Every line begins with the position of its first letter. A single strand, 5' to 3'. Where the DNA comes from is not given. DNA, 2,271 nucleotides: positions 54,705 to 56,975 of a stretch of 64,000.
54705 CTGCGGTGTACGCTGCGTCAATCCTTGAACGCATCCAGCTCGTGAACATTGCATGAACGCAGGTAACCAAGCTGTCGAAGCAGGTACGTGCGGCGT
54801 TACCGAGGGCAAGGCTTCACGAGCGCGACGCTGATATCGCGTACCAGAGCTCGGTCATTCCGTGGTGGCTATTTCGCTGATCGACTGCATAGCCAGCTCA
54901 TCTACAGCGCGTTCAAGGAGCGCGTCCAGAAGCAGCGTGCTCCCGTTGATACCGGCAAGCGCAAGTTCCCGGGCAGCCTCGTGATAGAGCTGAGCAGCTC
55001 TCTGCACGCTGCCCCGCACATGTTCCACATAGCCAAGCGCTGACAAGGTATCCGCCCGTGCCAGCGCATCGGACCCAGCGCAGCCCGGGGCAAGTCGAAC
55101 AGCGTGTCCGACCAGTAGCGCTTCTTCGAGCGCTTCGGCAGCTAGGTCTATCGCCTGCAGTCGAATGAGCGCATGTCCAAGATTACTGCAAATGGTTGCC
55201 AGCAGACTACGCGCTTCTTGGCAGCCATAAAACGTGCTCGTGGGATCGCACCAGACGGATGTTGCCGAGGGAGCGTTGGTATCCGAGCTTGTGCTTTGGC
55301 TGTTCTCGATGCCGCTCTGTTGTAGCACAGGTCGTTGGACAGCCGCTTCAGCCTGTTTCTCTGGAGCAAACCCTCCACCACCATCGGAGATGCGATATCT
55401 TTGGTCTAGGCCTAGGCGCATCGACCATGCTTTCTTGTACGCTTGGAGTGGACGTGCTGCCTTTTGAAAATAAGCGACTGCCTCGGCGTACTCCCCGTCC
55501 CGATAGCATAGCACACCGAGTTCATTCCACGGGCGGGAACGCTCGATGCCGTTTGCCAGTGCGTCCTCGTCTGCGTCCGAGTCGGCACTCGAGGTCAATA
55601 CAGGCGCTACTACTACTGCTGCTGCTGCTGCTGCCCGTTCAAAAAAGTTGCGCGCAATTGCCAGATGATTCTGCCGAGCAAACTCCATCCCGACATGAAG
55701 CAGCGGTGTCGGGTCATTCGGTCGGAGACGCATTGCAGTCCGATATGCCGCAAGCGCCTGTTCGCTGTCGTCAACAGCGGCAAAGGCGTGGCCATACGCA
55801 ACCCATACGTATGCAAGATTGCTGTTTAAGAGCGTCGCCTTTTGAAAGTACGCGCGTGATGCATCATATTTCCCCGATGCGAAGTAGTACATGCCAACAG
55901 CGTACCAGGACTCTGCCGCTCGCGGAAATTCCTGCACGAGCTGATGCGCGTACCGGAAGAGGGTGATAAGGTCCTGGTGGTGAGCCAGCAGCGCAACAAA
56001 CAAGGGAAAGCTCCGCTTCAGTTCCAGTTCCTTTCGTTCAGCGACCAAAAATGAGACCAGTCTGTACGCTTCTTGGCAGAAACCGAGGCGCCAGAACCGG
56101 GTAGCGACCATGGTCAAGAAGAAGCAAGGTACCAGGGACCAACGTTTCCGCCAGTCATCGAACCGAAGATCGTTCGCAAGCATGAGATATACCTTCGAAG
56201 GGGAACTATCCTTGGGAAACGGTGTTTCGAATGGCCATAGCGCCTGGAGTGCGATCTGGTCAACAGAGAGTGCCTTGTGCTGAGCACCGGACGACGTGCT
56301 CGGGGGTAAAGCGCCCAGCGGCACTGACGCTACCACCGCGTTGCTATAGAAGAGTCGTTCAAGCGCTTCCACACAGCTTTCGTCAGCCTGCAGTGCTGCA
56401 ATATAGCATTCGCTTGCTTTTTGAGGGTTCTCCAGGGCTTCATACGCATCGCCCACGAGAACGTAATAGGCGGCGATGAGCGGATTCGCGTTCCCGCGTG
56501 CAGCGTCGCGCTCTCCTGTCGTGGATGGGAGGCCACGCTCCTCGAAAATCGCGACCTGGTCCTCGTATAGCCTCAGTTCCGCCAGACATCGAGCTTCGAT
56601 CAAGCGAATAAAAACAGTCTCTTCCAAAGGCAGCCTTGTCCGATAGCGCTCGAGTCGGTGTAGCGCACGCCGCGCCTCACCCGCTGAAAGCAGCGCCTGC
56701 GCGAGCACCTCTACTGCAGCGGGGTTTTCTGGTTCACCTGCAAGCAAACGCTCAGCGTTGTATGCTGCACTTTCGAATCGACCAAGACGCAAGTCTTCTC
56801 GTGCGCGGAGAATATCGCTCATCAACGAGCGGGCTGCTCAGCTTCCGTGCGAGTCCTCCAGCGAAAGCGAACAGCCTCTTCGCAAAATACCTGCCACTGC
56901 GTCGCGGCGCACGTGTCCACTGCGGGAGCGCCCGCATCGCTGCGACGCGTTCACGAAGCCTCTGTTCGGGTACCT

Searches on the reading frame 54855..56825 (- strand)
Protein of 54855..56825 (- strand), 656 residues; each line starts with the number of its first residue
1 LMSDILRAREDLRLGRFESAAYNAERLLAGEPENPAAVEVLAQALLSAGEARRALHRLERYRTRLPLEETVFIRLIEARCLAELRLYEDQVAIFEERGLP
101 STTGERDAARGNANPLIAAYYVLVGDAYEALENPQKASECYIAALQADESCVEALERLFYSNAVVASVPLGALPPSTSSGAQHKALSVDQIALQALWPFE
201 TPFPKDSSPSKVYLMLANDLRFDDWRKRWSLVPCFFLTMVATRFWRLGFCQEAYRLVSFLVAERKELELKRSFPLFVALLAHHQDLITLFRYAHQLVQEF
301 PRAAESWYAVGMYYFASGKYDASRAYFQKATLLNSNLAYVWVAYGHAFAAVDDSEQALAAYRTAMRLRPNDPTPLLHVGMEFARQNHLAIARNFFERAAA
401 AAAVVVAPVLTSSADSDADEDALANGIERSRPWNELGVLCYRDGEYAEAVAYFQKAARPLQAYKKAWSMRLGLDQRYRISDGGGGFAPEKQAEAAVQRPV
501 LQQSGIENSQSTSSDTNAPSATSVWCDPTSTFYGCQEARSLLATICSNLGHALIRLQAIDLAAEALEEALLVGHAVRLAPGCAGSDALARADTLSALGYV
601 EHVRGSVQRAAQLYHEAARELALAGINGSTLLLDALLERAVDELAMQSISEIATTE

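Call 67: search_protein_families(library=pfam, proteins=[window:54855-56825:-], max_evalue=0.00001)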
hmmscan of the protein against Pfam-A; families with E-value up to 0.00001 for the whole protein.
window:54855-56825:- (656 aa): 8 families
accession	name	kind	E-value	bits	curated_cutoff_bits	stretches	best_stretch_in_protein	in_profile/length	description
PF07719.23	TPR_2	-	7.2e-22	76.1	27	0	304-336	1-33/34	Tetratricopeptide repeat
PF13181.12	TPR_8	-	1.6e-20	71.8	25.7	0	304-336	1-33/34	Tetratricopeptide repeat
PF00515.34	TPR_1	-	1.6e-18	66.1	27.8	0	433-456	4-27/34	Tetratricopeptide repeat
PF13432.12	TPR_16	-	5.3e-12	46.4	32.7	0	292-330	19-57/65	Tetratricopeptide repeat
PF13428.12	TPR_14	-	3e-11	43.3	23.5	0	340-375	3-38/44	Tetratricopeptide repeat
PF13424.12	TPR_12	-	1.4e-09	38.4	30.1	0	303-369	2-76/77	Tetratricopeptide repeat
PF12895.13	ANAPC3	-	9.1e-08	32.7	27.2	1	16-95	4-80/82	Anaphase-promoting complex, cyclosome, subunit 3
PF14559.12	TPR_19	-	4.4e-06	27.4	25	0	13-62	3-52/68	Tetratricopeptide repeat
